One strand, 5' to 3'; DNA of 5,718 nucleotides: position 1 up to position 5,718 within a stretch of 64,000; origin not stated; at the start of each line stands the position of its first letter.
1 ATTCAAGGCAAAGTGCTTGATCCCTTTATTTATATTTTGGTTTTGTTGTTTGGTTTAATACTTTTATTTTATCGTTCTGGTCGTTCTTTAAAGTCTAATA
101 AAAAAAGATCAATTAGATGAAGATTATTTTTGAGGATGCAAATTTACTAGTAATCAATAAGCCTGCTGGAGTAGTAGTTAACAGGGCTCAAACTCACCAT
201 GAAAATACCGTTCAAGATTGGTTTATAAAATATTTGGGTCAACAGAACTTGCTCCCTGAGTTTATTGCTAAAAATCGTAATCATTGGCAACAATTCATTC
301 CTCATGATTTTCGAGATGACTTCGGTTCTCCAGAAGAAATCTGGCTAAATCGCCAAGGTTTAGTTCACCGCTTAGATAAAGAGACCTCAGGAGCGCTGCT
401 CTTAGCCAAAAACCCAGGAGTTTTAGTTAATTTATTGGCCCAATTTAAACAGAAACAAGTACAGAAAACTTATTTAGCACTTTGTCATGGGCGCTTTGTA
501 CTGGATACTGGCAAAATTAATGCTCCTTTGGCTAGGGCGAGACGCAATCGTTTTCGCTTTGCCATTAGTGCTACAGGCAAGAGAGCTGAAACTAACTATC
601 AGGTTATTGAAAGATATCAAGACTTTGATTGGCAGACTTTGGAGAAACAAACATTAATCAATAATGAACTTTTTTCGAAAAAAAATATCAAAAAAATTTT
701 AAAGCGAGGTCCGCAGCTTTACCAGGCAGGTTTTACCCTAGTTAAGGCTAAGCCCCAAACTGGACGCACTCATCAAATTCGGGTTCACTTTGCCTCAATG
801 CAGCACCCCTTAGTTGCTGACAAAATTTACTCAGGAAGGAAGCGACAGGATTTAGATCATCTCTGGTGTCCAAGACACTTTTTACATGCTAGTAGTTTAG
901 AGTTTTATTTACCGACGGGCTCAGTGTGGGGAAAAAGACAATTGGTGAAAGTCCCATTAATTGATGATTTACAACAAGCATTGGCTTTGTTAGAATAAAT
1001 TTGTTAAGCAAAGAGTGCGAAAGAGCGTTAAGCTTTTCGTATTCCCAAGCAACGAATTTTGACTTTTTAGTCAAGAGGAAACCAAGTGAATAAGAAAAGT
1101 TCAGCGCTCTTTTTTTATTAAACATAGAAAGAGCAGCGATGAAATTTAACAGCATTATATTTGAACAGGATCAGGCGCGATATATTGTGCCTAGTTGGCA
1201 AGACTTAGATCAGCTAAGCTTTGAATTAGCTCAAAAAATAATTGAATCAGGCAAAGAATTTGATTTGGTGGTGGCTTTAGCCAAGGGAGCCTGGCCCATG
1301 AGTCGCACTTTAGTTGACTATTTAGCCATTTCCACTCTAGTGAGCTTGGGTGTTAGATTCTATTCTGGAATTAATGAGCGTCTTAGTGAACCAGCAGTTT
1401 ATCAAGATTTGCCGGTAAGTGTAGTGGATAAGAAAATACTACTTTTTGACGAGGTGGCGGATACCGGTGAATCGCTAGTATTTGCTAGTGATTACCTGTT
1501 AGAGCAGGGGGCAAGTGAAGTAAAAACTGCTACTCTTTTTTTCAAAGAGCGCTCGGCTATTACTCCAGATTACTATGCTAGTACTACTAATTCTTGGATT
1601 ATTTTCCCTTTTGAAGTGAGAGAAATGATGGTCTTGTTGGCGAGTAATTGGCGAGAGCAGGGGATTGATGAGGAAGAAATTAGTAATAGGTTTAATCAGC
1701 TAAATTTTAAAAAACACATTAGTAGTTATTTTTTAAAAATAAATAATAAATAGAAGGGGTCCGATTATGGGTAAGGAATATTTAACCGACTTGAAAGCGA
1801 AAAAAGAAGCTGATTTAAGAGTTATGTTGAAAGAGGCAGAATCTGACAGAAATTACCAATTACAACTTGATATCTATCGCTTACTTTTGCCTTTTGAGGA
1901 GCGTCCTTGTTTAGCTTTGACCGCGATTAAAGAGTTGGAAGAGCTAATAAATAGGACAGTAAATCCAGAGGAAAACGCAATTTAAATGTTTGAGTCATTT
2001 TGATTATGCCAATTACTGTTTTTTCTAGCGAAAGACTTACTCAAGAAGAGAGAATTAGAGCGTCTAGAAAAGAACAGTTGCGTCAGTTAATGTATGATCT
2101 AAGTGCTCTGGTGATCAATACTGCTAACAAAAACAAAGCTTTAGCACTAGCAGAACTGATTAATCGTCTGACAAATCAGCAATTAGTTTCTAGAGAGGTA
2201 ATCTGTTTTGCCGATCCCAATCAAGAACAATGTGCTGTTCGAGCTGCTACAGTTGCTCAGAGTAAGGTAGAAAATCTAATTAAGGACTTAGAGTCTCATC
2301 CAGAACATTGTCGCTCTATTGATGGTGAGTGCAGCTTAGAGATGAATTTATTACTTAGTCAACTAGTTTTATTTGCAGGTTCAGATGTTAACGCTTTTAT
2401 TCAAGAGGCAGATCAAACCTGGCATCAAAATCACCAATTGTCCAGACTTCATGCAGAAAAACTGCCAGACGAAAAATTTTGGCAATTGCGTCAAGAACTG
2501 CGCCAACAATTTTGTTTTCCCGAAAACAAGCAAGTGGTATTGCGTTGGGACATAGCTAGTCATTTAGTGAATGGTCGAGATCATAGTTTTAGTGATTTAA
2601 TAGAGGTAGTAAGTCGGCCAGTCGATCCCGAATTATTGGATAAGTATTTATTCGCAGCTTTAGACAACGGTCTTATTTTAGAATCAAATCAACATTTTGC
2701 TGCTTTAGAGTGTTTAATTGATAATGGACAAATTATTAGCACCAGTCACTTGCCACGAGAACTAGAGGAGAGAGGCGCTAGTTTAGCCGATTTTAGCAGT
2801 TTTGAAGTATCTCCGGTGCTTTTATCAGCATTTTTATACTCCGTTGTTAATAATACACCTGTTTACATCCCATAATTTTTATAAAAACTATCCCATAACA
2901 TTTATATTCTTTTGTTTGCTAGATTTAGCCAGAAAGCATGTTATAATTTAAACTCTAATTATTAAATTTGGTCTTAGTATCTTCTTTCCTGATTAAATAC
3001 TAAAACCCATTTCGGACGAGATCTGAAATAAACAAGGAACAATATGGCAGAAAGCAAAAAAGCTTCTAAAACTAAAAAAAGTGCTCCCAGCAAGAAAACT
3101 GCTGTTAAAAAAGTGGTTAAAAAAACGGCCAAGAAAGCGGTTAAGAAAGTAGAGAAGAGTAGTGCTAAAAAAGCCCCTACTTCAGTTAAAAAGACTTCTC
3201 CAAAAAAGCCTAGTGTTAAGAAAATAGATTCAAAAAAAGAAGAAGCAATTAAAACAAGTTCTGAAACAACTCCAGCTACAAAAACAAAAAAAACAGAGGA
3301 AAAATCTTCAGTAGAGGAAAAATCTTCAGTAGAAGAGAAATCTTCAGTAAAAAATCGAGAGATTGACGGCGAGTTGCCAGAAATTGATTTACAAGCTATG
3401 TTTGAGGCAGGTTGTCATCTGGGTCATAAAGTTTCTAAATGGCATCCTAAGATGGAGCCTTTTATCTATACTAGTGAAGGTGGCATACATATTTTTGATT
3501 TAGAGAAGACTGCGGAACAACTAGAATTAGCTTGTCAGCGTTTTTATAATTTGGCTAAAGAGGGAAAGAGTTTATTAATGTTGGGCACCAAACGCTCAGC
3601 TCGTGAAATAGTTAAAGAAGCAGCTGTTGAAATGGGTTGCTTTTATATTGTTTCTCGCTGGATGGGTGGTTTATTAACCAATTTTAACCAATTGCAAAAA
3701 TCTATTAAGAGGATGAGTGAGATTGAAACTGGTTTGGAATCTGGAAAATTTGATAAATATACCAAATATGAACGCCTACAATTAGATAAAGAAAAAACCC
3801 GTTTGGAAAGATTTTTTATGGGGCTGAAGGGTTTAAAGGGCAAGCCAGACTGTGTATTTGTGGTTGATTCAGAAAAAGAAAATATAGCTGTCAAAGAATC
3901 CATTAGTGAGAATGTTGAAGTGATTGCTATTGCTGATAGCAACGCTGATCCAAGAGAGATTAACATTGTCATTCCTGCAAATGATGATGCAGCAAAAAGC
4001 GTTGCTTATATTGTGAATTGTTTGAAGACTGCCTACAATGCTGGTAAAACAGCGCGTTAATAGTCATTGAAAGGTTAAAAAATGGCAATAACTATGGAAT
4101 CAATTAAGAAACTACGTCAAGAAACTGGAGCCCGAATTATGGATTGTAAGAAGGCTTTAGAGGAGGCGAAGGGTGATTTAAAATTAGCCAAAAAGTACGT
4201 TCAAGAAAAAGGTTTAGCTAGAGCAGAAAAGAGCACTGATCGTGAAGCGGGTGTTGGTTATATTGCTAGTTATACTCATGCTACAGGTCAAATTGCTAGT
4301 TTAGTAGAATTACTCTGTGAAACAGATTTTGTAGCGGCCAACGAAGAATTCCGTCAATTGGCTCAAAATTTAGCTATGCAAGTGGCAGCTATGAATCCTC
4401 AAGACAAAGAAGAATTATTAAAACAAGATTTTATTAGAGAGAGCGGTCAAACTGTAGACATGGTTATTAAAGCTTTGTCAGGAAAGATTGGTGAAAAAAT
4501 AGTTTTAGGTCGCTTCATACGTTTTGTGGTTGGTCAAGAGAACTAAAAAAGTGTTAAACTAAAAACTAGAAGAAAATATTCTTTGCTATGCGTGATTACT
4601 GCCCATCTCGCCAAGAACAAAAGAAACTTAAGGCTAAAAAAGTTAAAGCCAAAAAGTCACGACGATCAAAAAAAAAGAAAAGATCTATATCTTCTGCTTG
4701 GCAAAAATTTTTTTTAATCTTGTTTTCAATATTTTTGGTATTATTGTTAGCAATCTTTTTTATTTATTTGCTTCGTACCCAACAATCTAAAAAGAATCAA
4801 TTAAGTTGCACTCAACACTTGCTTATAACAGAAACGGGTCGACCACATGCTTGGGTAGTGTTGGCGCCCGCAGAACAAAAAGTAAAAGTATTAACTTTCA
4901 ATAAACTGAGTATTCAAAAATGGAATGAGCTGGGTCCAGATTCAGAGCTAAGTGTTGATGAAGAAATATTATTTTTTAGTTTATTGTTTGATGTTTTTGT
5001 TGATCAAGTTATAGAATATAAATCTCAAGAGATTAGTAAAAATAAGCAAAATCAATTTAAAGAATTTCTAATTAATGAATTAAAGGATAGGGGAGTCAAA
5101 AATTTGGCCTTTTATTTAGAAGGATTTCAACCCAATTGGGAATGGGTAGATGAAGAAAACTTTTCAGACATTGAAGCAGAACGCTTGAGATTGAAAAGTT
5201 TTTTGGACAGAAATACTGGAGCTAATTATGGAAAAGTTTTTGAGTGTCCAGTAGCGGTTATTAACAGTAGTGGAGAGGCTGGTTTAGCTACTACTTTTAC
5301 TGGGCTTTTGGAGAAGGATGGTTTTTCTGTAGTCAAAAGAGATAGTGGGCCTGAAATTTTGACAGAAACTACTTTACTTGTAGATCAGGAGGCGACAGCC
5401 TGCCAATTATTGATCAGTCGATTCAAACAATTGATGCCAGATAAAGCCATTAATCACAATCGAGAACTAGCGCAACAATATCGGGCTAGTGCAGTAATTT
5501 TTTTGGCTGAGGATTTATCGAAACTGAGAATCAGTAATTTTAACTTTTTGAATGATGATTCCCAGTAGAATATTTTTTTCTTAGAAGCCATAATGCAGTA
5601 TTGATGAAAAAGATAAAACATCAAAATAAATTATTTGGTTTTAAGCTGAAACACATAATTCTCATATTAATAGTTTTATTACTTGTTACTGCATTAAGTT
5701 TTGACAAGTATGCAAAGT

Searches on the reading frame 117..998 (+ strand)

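Call 74: search_protein_families(library=pfam, proteins=[window:117-998:+], max_evalue=0.00001)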
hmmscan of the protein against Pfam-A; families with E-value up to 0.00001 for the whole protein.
window:117-998:+ (293 aa): 1 family
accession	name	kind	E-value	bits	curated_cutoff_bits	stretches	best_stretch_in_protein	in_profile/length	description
PF00849.27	PseudoU_synth_2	-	1.2e-30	107.1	26.8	1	9-227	1-152/152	RNA pseudouridylate synthase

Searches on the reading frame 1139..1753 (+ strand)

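Call 74: search_protein_families(library=pfam, proteins=[window:1139-1753:+], max_evalue=0.00001)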
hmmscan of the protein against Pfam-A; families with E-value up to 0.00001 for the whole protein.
window:1139-1753:+ (204 aa): 1 family
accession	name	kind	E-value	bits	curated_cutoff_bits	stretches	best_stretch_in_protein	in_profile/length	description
PF00156.33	Pribosyltran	-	3e-16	59.6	26.3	1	26-160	14-153/158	Phosphoribosyl transferase domain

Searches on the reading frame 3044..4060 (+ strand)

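Call 74: search_protein_families(library=pfam, proteins=[window:3044-4060:+], max_evalue=0.00001)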
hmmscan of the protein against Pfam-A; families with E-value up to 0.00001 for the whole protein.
window:3044-4060:+ (338 aa): 1 family
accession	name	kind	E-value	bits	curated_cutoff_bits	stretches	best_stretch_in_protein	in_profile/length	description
PF00318.25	Ribosomal_S2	-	7.2e-75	251.4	26.1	1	119-334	1-216/216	Ribosomal protein S2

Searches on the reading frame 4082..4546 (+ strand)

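Call 74: search_protein_families(library=pfam, proteins=[window:4082-4546:+], max_evalue=0.00001)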
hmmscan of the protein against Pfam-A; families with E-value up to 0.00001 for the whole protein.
window:4082-4546:+ (154 aa): 2 families
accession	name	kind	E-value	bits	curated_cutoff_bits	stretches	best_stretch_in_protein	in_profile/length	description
PF00889.24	EF_TS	-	2.4e-18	66.9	27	1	72-150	1-77/204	Elongation factor TS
PF25025.1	EF-Ts_N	-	3.4e-06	27.4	33.2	1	6-43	15-53/60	Elongation factor Ts, mitochondrial, N-terminal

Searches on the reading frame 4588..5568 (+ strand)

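Call 74: search_protein_families(library=pfam, proteins=[window:4588-5568:+], max_evalue=0.00001)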
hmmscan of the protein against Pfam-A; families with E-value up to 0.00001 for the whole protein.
window:4588-5568:+ (326 aa): 1 family
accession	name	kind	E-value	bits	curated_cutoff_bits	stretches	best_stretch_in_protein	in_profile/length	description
PF13399.11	LytR_C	-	4.1e-06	28.1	22.2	1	221-281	3-60/86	LytR cell envelope-related transcriptional attenuator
